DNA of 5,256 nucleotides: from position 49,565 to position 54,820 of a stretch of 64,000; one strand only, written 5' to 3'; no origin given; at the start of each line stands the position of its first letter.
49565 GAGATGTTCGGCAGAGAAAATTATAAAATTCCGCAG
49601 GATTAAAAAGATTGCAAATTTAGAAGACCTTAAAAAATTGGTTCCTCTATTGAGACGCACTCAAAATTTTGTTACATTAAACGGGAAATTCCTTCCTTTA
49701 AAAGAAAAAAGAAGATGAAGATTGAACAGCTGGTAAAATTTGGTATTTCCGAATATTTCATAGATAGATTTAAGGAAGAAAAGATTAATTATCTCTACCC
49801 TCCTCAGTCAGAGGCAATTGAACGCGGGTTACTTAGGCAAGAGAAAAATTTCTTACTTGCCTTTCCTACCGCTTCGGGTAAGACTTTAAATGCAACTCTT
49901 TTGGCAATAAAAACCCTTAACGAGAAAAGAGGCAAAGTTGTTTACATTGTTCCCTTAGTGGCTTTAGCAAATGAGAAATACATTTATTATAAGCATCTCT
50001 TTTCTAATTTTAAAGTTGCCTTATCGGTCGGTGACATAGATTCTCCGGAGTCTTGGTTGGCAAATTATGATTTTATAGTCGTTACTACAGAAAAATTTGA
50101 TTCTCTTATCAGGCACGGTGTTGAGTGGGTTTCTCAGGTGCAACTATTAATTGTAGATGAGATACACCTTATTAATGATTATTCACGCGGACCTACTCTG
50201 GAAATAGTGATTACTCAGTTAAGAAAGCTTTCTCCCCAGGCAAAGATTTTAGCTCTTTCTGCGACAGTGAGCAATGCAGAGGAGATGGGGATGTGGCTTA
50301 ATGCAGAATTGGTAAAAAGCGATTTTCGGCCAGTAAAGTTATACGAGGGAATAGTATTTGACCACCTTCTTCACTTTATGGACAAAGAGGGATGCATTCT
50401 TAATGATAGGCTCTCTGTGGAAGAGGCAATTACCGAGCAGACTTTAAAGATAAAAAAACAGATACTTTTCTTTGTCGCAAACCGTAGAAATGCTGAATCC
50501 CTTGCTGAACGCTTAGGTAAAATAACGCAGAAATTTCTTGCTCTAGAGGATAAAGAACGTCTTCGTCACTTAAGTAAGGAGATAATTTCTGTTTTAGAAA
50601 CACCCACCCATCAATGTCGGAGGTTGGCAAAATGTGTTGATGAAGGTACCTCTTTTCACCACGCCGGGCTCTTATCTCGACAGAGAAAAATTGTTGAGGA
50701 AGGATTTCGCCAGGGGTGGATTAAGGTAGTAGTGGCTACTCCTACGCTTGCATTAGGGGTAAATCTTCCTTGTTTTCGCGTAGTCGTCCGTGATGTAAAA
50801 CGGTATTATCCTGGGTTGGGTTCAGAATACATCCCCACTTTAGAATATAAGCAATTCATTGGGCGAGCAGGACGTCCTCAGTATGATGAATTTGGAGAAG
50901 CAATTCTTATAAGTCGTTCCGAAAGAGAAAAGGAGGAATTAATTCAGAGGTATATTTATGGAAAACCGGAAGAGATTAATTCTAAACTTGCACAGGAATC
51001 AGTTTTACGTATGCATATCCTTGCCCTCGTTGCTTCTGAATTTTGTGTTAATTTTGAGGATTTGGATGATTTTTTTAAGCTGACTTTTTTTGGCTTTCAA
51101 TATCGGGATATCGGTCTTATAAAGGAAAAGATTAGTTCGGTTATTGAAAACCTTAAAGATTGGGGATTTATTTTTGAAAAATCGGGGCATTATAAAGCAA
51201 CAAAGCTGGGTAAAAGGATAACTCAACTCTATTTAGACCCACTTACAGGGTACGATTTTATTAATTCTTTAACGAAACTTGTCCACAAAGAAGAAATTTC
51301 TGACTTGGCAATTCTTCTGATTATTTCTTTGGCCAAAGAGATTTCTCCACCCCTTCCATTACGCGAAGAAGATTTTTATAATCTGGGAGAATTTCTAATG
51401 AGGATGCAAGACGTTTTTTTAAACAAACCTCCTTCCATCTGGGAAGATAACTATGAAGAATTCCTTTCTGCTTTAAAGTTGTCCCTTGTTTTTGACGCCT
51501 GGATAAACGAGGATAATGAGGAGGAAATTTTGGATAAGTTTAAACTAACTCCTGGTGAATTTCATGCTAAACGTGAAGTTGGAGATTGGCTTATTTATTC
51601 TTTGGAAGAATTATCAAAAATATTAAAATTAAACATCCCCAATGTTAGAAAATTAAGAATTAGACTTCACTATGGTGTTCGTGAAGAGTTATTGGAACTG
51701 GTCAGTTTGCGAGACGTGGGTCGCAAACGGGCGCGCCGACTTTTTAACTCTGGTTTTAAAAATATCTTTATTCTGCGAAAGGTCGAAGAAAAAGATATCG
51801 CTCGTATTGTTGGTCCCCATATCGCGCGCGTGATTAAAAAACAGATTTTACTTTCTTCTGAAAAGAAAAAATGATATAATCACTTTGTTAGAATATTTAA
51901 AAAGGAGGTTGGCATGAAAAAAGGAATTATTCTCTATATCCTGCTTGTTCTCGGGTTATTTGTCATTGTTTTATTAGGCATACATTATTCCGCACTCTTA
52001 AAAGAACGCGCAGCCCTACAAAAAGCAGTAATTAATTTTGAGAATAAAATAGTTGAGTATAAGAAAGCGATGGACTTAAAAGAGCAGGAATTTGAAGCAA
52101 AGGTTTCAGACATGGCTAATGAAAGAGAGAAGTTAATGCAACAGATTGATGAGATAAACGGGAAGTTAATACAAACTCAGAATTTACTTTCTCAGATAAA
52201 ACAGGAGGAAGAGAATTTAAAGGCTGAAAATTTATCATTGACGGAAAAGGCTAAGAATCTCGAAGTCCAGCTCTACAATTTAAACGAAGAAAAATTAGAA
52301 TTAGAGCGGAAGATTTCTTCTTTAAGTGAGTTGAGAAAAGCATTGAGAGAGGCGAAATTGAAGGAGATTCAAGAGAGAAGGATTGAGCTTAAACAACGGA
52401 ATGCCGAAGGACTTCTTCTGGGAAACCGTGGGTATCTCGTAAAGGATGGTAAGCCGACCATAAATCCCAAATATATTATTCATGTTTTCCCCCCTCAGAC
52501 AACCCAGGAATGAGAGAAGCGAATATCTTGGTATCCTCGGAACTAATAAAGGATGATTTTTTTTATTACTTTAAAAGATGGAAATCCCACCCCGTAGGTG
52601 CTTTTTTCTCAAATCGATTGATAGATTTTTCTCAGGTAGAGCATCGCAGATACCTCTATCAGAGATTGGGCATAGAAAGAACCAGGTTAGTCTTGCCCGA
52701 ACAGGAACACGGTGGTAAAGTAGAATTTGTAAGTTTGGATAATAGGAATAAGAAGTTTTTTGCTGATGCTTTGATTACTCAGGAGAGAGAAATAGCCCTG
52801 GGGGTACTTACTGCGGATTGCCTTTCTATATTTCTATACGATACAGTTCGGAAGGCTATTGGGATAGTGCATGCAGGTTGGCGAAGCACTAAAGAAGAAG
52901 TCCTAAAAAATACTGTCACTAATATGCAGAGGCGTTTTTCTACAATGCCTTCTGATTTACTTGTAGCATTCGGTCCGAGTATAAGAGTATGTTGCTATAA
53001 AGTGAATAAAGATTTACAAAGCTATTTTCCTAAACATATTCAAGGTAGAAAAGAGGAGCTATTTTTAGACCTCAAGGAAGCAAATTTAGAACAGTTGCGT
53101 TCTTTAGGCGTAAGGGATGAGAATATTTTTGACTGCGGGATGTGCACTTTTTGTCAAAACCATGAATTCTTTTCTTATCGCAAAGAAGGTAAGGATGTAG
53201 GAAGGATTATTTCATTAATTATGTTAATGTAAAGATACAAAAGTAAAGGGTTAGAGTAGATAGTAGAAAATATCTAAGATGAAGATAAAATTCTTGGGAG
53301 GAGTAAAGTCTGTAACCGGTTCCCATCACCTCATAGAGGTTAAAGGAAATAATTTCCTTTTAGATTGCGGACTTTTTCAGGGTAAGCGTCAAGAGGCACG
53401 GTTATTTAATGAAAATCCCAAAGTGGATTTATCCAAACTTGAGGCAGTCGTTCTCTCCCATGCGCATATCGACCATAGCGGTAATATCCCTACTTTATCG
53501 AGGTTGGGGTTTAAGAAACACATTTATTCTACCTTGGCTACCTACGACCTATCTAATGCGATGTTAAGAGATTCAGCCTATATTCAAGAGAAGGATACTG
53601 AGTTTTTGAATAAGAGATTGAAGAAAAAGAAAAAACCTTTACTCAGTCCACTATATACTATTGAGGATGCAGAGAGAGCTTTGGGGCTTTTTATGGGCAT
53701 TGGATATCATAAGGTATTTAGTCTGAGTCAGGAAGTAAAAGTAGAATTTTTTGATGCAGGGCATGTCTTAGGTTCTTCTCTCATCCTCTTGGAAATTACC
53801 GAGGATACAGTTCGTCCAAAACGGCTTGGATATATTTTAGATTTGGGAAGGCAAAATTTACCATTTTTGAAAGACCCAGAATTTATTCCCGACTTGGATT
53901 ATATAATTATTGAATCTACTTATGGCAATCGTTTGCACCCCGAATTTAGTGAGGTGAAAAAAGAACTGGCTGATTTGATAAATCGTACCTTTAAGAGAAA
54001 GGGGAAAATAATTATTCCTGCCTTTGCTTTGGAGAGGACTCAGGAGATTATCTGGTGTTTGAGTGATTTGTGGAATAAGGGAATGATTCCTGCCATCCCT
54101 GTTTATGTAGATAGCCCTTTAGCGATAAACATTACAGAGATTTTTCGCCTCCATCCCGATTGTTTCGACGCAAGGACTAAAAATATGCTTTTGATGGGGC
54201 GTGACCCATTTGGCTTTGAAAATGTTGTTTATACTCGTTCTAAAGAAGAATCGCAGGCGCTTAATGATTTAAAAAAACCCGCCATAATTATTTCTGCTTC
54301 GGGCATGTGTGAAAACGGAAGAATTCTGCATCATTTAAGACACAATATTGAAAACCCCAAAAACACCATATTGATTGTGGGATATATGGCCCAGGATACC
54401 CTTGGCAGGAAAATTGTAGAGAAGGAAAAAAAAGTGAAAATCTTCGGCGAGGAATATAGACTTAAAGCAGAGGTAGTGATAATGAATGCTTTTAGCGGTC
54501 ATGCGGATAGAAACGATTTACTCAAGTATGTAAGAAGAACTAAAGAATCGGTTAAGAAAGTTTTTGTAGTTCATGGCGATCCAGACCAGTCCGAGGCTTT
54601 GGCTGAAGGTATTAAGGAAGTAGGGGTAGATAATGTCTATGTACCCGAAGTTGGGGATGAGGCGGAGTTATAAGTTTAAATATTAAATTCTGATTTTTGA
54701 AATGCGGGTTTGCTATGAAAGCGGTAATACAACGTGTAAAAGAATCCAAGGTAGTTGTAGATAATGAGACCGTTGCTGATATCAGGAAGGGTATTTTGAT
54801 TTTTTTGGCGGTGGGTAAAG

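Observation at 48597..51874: Radical SAM DNA modification/repair-type protein translationally coupled to a Hel308/Ski2-like helicase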

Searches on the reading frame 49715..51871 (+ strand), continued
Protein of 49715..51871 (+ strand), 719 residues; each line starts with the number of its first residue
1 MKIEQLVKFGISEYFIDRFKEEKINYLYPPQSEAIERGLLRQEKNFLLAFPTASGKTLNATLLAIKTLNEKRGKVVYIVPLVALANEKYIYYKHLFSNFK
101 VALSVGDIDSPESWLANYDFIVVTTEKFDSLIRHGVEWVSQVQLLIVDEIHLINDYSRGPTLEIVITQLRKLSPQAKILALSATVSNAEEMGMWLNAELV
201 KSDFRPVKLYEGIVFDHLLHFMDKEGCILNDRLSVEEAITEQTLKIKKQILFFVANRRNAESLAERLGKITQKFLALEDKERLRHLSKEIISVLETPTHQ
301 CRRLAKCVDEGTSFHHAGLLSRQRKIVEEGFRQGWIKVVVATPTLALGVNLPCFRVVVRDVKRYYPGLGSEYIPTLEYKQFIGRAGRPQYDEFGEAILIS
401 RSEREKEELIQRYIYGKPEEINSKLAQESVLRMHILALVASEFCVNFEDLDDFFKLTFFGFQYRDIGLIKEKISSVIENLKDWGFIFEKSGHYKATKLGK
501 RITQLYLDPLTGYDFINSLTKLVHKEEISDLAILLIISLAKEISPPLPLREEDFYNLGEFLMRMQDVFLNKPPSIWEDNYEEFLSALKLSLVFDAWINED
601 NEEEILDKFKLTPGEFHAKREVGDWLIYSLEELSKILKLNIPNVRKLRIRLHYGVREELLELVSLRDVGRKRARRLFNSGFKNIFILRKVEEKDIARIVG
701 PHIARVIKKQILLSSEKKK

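Call 38: find_encoding_contigs(protein=P0125, flank=6000, max_places=2)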
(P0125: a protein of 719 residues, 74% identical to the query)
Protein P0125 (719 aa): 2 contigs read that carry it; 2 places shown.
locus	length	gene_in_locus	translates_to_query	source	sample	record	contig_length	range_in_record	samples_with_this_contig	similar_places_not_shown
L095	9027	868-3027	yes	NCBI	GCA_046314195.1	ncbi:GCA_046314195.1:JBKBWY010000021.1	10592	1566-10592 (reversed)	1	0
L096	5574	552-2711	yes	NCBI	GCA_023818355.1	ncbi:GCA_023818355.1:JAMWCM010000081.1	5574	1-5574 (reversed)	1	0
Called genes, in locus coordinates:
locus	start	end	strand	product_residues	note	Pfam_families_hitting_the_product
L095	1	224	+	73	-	?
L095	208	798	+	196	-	-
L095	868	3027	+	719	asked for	PF00270:DEAD, PF04851:ResIII, PF00271:Helicase_C, PF20470:HTH_61 (faint), PF21280:Helicase_dom4_arc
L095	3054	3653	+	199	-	-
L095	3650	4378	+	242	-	PF02578:Cu-oxidase_4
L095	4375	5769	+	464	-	PF00753:Lactamase_B, PF12706:Lactamase_B_2 (weak), PF16661:Lactamase_B_6, PF10996:Beta-Casp, PF07521:RMMBL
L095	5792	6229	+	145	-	PF02580:Tyr_Deacylase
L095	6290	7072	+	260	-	PF01261:AP_endonuc_2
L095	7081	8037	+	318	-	PF08279:HTH_11, PF13412:HTH_24 (faint), PF03099:BPL_LplA_LipB, PF16917:BPL_LplA_LipB_2, PF02237:BPL_C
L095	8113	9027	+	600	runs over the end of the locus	PF07715:Plug, PF00593:TonB_dep_Rec_b-barrel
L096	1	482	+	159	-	?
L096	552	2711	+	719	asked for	PF00270:DEAD, PF04851:ResIII, PF00271:Helicase_C, PF20470:HTH_61 (faint), PF21280:Helicase_dom4_arc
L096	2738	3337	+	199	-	-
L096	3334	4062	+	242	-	PF02578:Cu-oxidase_4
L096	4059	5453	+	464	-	PF00753:Lactamase_B, PF12706:Lactamase_B_2 (weak), PF16661:Lactamase_B_6, PF10996:Beta-Casp, PF07521:RMMBL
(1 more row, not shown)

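Call 39: find_encoding_contigs(protein=P0129, flank=6000, max_places=2)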
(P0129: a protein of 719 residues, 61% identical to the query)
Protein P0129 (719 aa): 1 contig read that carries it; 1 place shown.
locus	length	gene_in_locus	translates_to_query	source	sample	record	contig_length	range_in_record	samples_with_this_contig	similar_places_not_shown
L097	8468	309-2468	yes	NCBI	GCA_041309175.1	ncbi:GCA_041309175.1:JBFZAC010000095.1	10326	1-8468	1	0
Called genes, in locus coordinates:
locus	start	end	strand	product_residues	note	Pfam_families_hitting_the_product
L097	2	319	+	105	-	?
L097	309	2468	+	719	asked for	PF00270:DEAD, PF04851:ResIII, PF22527:DEXQc_Suv3 (weak), PF00271:Helicase_C (weak), PF20470:HTH_61 (weak), PF21280:Helicase_dom4_arc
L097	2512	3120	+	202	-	-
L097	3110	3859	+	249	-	PF02578:Cu-oxidase_4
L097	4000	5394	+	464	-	PF00753:Lactamase_B, PF16661:Lactamase_B_6 (weak), PF10996:Beta-Casp, PF07521:RMMBL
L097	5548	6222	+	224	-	PF01694:Rhomboid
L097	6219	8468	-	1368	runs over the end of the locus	?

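Call 40: find_encoding_contigs(protein=P0131, flank=6000, max_places=2)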
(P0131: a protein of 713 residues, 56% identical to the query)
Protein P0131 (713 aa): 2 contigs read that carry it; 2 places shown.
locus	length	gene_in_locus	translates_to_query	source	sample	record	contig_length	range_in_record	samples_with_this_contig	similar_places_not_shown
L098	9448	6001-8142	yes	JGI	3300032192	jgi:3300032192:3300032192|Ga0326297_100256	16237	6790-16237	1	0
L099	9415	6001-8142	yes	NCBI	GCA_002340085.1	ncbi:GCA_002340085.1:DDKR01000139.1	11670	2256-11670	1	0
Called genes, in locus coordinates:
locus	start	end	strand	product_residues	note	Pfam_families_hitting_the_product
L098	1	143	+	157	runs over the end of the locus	PF00149:Metallophos, PF12850:Metallophos_2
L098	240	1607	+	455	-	PF01743:PolyA_pol, PF12627:PolyA_pol_RNAbd, PF01966:HD, PF13735:tRNA_NucTran2_2 (weak)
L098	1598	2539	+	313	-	PF01661:Macro, PF00293:NUDIX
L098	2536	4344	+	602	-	PF16244:DUF4901 (weak)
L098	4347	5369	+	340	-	PF01137:RTC, PF05189:RTC_insert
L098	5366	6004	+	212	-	PF00702:Hydrolase, PF08282:Hydrolase_3 (faint), PF12689:Acid_PPase (faint), PF12710:HAD (weak), PF13344:Hydrolase_6 (faint), PF13419:HAD_2, PF13242:Hydrolase_like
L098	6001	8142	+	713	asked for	PF04851:ResIII, PF00270:DEAD, PF00271:Helicase_C, PF20470:HTH_61 (weak), PF21280:Helicase_dom4_arc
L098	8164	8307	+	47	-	-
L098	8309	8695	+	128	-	PF00782:DSPc, PF22785:Tc-R-P (weak)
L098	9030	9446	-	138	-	?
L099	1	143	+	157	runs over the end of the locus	PF00149:Metallophos, PF12850:Metallophos_2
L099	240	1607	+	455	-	PF01743:PolyA_pol, PF12627:PolyA_pol_RNAbd, PF01966:HD, PF13735:tRNA_NucTran2_2 (weak)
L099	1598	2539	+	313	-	PF01661:Macro, PF00293:NUDIX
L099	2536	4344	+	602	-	PF16244:DUF4901 (weak)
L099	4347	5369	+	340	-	PF01137:RTC, PF05189:RTC_insert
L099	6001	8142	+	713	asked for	PF04851:ResIII, PF00270:DEAD, PF00271:Helicase_C, PF20470:HTH_61 (weak), PF21280:Helicase_dom4_arc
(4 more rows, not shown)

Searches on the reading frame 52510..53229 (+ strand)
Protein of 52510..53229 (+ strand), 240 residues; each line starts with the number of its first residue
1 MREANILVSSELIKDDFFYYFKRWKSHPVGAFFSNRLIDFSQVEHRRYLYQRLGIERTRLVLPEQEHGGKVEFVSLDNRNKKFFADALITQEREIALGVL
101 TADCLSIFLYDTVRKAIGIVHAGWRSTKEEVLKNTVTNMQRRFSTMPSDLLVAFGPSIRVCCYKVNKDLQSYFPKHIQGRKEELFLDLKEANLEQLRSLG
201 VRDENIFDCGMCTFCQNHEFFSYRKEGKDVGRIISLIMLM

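Call 22: search_protein_families(library=pfam, proteins=[window:52510-53229:+], max_evalue=0.001)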
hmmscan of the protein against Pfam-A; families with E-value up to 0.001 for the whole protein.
window:52510-53229:+ (240 aa): 1 family
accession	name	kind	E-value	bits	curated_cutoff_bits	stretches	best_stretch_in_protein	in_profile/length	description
PF02578.20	Cu-oxidase_4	-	7.4e-59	199.5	22.9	1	44-238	30-238/238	Multi-copper polyphenol oxidoreductase laccase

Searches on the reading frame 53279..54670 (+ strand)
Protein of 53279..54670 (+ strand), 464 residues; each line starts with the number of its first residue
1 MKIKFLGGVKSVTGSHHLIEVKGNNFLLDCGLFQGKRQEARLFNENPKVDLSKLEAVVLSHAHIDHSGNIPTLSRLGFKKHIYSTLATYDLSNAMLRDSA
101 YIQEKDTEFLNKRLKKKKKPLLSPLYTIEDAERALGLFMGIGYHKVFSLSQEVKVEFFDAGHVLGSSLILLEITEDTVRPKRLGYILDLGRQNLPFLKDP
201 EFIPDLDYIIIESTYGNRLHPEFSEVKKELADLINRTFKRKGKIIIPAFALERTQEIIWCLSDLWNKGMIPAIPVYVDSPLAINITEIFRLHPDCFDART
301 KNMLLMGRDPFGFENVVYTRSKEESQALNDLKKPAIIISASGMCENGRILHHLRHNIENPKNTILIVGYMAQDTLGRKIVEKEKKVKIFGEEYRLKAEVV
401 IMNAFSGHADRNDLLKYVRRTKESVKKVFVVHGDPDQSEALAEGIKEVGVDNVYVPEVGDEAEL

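Call 22: search_protein_families(library=pfam, proteins=[window:53279-54670:+], max_evalue=0.001)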
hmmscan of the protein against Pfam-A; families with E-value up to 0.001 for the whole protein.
window:53279-54670:+ (464 aa): 5 families
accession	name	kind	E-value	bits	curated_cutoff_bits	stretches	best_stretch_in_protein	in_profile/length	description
PF10996.14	Beta-Casp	-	3.2e-43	147.5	27.7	1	254-379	1-120/120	Beta-Casp domain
PF07521.17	RMMBL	-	3e-16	59.6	21.6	1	393-456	2-63/63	Zn-dependent metallo-hydrolase RNA specificity domain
PF00753.33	Lactamase_B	-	2.9e-11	44.1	22.7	1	18-98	10-88/196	Metallo-beta-lactamase superfamily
PF16661.11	Lactamase_B_6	-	6e-09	36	27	1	18-172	1-150/193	Metallo-beta-lactamase superfamily domain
PF12706.13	Lactamase_B_2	-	1.4e-08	35.1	27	1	24-90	1-68/200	Beta-lactamase superfamily domain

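Call 50: search_protein_families(library=padloc, proteins=[window:53279-54670:+], max_evalue=0.00001)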
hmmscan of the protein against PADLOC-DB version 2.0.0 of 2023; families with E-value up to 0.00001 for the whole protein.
window:53279-54670:+ (464 aa): 0 families

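Call 52: search_protein_families(library=ncbifam, proteins=[window:53279-54670:+], max_evalue=1e-10)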
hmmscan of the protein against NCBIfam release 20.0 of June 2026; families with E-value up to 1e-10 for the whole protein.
window:53279-54670:+ (464 aa): 2 families
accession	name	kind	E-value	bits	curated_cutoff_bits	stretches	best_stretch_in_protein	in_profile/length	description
NF045584.1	cas14_MBL_CASP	equivalog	2.7e-119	399.2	800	1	1-460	1-436/612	type VII CRISPR-associated protein Cas14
TIGR03675.1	arCOG00543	equivalog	5.1e-92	309.1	580.2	1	2-461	176-627/631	beta-CASP ribonuclease aCPSF1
